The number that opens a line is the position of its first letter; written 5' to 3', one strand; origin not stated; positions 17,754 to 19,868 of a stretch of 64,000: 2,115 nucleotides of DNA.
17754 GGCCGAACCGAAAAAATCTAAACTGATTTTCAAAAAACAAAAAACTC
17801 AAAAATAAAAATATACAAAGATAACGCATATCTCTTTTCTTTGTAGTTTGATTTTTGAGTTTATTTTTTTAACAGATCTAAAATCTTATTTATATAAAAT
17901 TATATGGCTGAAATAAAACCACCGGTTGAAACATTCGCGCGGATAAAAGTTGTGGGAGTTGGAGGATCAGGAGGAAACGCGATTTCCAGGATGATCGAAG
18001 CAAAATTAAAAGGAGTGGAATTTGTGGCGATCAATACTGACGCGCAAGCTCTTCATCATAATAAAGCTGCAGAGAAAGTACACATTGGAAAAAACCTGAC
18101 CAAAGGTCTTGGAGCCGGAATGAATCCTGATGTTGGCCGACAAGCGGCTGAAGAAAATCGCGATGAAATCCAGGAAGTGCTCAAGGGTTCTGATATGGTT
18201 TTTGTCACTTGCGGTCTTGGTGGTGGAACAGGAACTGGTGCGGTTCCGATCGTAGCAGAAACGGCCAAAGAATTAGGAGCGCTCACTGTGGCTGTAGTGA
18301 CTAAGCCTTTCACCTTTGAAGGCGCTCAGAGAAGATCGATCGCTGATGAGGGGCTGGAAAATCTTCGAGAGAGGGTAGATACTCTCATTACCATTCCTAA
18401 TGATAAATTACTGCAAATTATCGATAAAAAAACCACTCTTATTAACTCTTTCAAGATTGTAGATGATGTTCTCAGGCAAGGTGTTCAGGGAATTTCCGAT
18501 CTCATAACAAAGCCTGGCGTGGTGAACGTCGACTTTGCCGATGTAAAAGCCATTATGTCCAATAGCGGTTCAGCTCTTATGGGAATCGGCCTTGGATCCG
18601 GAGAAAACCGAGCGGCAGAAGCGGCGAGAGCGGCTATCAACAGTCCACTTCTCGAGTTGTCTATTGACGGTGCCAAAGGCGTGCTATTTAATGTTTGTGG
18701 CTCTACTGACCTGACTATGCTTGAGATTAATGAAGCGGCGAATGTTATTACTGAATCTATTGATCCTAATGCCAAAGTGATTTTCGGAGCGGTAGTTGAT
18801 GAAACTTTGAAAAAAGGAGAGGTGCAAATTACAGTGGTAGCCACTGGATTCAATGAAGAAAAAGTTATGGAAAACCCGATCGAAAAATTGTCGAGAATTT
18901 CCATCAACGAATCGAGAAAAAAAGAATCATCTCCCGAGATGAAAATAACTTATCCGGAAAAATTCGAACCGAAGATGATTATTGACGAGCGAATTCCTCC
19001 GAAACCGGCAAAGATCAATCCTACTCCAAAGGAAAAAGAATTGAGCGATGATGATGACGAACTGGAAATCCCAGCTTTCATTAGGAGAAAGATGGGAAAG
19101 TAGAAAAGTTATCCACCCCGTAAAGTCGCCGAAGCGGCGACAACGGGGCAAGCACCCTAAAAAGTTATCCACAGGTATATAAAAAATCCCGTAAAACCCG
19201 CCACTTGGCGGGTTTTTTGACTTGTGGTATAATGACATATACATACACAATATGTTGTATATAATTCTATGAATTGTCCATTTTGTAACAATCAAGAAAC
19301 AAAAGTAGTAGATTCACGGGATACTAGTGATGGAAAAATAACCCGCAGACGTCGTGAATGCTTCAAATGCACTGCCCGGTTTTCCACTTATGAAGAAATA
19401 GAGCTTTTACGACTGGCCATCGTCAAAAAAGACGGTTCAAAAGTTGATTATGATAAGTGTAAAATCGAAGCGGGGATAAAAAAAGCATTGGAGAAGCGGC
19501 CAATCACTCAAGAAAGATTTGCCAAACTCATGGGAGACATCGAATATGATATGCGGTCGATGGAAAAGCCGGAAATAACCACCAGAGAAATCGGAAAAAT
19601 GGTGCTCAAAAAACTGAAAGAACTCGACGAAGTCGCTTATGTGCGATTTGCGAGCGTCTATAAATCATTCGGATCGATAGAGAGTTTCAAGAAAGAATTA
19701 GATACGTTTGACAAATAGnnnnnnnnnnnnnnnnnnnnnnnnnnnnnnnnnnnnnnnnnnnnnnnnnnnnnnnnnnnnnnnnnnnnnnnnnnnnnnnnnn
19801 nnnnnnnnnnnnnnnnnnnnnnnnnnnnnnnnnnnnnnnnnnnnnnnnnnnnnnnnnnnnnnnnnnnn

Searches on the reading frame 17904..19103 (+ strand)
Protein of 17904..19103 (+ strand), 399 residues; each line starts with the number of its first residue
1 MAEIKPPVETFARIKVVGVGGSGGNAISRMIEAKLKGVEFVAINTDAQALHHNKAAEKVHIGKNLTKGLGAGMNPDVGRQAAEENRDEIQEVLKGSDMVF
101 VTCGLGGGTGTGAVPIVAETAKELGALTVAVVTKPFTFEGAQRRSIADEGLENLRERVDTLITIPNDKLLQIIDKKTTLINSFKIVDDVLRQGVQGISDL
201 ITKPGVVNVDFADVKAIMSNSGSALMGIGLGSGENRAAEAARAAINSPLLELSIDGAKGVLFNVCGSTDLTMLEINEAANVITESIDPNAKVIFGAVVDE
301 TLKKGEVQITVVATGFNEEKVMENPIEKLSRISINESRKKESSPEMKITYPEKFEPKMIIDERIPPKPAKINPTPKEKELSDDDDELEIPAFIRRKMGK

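Call 19: search_protein_families(library=pfam, proteins=[window:17904-19103:+], max_evalue=0.001)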
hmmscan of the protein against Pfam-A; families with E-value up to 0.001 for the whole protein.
window:17904-19103:+ (399 aa): 2 families
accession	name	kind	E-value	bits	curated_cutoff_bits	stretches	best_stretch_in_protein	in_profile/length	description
PF00091.31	Tubulin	-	6.8e-51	173.7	33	1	13-174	1-190/190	Tubulin/FtsZ family, GTPase domain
PF12327.13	FtsZ_C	-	1.8e-33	115.1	27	1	222-316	1-94/95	FtsZ family, C-terminal domain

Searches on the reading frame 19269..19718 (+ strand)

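Call 19: search_protein_families(library=pfam, proteins=[window:19269-19718:+], max_evalue=0.001)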
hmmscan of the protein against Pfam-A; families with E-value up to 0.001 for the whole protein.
window:19269-19718:+ (149 aa): 2 families
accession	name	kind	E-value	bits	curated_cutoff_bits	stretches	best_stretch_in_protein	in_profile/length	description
PF03477.21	ATP-cone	-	8.3e-20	71.6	25.8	1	50-134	2-85/88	ATP cone domain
PF22811.2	Zn_ribbon_NrdR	-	1.8e-18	66.6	27.2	1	1-42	1-42/42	Transcriptional repressor NrdR-like, N-terminal domain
